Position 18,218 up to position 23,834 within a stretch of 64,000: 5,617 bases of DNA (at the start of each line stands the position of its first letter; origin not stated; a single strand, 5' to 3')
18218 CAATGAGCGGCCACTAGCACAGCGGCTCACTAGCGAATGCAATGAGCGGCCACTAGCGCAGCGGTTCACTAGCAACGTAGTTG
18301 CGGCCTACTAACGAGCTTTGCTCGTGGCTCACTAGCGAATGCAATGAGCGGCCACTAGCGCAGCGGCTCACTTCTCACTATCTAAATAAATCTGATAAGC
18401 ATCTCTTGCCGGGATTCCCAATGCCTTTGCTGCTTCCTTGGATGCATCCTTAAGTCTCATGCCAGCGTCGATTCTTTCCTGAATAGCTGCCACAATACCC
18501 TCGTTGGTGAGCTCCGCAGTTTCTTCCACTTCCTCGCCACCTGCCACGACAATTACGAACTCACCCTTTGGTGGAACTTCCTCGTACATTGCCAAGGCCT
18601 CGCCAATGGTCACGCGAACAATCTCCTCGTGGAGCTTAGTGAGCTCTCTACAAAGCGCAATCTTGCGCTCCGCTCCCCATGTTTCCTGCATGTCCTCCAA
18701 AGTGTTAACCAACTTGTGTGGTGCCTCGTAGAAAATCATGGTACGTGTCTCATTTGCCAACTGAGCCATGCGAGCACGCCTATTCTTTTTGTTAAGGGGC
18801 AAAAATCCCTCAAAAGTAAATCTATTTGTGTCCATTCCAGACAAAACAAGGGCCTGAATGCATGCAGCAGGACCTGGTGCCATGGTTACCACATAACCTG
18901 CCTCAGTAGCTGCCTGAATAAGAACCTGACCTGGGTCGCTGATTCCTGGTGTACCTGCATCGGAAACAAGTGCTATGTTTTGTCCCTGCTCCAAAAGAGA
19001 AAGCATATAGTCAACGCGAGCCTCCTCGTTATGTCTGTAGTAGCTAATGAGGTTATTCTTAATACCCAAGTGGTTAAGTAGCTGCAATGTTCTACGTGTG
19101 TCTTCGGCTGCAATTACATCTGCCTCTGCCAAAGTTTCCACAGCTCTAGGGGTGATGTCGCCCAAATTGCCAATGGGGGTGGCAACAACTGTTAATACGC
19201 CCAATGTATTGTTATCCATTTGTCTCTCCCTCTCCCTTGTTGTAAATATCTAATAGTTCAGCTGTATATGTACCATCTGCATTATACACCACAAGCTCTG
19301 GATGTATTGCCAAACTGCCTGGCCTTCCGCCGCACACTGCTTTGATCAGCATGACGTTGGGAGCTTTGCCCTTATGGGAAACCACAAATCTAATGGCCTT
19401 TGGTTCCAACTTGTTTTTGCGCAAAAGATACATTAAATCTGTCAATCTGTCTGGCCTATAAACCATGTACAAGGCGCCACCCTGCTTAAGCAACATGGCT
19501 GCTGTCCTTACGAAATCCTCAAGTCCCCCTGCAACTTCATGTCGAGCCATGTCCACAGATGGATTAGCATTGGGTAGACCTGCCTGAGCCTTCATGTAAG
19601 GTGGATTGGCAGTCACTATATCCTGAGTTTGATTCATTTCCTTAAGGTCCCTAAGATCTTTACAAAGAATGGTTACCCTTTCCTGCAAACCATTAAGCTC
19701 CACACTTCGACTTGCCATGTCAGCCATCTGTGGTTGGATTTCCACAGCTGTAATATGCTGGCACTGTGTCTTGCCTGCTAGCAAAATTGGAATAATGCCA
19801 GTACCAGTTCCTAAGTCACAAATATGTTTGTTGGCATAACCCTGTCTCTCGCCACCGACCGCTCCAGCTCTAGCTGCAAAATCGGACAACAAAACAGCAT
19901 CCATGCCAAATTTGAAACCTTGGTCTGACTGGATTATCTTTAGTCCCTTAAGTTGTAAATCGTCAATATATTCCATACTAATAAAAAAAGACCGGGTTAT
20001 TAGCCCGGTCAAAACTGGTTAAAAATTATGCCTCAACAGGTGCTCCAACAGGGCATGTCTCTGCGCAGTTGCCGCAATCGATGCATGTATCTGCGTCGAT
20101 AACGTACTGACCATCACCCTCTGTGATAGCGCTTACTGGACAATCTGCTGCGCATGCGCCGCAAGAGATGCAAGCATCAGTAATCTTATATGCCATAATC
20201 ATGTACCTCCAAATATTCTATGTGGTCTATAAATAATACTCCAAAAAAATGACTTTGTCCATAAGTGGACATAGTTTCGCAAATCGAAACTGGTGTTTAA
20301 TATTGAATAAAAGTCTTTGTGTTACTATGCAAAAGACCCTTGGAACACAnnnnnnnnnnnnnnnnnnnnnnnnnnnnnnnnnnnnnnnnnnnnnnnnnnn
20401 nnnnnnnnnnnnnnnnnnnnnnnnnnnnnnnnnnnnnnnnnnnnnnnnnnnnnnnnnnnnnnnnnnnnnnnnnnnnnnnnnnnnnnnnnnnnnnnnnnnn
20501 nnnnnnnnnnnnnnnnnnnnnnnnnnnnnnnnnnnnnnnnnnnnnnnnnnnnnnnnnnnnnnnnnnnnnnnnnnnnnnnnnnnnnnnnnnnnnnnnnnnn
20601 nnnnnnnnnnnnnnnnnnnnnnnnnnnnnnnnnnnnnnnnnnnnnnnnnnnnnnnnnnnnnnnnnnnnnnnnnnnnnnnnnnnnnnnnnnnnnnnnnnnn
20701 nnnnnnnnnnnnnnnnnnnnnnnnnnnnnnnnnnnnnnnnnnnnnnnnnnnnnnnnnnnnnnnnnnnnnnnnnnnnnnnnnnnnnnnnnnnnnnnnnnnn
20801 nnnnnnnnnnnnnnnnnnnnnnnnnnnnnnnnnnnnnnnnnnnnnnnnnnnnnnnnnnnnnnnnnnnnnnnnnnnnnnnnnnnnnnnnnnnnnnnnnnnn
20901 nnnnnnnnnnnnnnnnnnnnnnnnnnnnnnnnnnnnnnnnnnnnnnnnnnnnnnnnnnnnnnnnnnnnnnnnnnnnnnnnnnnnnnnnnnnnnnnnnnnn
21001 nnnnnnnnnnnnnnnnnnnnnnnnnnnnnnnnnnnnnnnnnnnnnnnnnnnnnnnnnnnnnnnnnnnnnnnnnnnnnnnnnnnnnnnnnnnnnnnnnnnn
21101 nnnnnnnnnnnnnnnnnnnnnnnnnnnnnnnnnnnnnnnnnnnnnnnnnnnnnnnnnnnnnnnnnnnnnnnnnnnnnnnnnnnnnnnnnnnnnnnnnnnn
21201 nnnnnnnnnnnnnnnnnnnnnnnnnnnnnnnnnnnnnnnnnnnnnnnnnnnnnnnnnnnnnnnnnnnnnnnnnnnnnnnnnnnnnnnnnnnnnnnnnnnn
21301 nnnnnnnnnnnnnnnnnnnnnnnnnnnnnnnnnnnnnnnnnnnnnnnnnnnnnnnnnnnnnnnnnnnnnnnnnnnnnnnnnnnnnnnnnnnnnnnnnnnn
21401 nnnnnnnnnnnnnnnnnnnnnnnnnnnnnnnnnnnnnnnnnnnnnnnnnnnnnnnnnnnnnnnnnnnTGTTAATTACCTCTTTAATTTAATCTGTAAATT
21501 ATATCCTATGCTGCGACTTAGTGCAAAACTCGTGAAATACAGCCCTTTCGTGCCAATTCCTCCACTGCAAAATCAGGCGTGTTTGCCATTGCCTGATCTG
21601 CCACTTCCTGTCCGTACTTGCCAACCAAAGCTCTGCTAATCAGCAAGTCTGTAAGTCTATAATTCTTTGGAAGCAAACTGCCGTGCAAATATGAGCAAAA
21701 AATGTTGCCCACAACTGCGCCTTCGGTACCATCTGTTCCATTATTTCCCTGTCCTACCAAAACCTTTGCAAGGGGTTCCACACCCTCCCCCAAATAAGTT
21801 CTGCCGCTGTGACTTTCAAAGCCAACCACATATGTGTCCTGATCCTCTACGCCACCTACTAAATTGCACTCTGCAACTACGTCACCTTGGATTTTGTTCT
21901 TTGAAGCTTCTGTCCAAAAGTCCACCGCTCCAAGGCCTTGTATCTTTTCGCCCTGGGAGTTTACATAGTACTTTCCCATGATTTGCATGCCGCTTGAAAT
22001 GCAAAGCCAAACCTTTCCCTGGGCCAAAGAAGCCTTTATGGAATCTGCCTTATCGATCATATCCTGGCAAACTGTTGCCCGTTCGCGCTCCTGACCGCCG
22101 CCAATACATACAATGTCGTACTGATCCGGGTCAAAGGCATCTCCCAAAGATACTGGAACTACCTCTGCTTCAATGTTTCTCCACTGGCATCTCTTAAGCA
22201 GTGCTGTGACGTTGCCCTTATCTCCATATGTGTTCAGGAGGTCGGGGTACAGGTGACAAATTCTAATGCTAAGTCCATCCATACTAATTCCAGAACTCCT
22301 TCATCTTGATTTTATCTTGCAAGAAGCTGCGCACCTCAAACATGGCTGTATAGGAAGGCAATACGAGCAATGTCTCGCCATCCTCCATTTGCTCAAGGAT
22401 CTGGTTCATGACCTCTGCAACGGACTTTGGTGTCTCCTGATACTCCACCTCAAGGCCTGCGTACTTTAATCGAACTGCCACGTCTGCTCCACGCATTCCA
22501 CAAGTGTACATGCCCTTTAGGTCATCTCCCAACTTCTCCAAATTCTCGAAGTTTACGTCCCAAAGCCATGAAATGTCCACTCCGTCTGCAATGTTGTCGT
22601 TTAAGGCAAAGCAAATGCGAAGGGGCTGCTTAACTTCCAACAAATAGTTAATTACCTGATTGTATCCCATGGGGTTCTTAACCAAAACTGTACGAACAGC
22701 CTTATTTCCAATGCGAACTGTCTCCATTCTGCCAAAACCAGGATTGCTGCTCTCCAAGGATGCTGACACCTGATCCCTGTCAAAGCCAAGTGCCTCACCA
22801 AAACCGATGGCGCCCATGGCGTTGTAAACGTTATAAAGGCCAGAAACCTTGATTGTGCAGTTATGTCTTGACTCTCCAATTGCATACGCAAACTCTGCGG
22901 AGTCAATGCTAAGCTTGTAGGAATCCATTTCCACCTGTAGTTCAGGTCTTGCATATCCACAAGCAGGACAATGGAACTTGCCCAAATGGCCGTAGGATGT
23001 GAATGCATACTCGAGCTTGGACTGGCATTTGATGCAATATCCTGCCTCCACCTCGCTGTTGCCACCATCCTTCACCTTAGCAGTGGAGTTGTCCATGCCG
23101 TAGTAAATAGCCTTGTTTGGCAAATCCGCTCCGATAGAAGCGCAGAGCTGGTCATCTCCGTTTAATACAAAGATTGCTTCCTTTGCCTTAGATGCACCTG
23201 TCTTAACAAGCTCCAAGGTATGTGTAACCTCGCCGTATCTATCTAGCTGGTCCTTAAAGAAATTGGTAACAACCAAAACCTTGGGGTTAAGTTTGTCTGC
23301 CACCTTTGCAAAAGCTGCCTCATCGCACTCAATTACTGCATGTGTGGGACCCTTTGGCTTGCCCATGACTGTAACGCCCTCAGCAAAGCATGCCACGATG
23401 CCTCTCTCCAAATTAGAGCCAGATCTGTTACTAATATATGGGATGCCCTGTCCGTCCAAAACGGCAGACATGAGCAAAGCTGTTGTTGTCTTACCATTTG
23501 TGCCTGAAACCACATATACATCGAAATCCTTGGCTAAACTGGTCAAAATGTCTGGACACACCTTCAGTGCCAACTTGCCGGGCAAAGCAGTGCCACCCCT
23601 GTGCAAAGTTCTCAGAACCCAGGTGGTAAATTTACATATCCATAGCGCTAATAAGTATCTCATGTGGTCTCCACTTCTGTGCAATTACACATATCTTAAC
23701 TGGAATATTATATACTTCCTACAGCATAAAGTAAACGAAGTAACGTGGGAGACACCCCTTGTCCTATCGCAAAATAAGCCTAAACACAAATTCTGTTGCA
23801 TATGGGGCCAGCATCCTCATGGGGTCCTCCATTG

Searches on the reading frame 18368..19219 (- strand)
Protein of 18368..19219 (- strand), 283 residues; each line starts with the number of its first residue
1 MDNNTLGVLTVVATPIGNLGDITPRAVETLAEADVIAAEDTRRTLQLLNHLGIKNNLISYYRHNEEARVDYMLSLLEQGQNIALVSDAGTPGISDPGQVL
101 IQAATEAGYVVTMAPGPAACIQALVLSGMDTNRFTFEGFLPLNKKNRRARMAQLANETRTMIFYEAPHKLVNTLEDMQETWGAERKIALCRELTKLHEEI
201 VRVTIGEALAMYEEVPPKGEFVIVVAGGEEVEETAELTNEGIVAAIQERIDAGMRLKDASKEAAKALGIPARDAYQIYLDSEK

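Call 7: search_protein_families(library=pfam, proteins=[window:18368-19219:-], max_evalue=0.001)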
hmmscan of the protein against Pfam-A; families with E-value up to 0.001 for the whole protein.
window:18368-19219:- (283 aa): 2 families
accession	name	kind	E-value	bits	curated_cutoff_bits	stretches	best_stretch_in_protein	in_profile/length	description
PF00590.25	TP_methylase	-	1.7e-31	110.3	27.8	1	9-208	2-211/212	Tetrapyrrole (Corrin/Porphyrin) Methylases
PF23016.2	RsmI_C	-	1.6e-05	25.1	27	1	251-280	15-44/46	RsmI C-terminal HTH domain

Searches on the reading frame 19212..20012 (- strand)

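Call 7: search_protein_families(library=pfam, proteins=[window:19212-20012:-], max_evalue=0.001)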
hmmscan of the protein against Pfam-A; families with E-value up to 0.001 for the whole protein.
window:19212-20012:- (266 aa): 10 families
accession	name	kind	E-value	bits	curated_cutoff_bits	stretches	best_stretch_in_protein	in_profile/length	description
PF05175.20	MTS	-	4.7e-12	46.3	23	1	60-186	31-141/170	Methyltransferase small domain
PF13649.12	Methyltransf_25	-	1.3e-09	39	27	1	64-136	1-71/97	Methyltransferase domain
PF12847.13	Methyltransf_18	-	7.1e-07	29.8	27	1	61-134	15-88/151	Methyltransferase domain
PF06325.19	PrmA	-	7.8e-07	29.3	22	1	60-136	161-233/296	Ribosomal protein L11 methyltransferase (PrmA)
PF08241.18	Methyltransf_11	-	1.5e-06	29.2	21.2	1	66-136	2-67/95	Methyltransferase domain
PF02475.24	TRM5-TYW2_MTfase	-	1.6e-06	28.6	28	1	60-135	36-111/164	TRM5/TYW2 methyltransferase domain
PF13847.12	Methyltransf_31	-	6.7e-06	26.3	27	1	61-183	4-109/145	Methyltransferase domain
PF10294.15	Methyltransf_16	-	3.8e-05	23.9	21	1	39-116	25-103/174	Lysine methyltransferase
PF01170.24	UPF0020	-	9.1e-05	22.7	22.3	1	84-141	76-133/197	RMKL-like, methyltransferase domain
PF08242.18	Methyltransf_12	-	0.00032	21.8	30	0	66-136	2-72/98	Methyltransferase domain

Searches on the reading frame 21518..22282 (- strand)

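Call 7: search_protein_families(library=pfam, proteins=[window:21518-22282:-], max_evalue=0.001)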
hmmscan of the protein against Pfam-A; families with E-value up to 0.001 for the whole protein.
window:21518-22282:- (254 aa): 1 family
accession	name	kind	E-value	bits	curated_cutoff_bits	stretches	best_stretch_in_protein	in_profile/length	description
PF07685.20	GATase_3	-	1.4e-34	119.9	27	1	7-207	1-195/196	CobB/CobQ-like glutamine amidotransferase domain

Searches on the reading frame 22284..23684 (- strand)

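Call 7: search_protein_families(library=pfam, proteins=[window:22284-23684:-], max_evalue=0.001)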
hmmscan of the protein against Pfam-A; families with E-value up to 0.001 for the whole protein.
window:22284-23684:- (466 aa): 2 families
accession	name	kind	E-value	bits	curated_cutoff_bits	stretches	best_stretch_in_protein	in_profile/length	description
PF08353.15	MurT_C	-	1.2e-31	109.4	25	1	334-448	1-110/110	MurT ligase C-terminal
PF08245.18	Mur_ligase_M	-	2.5e-15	57.4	24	1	59-221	1-171/200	Mur ligase middle domain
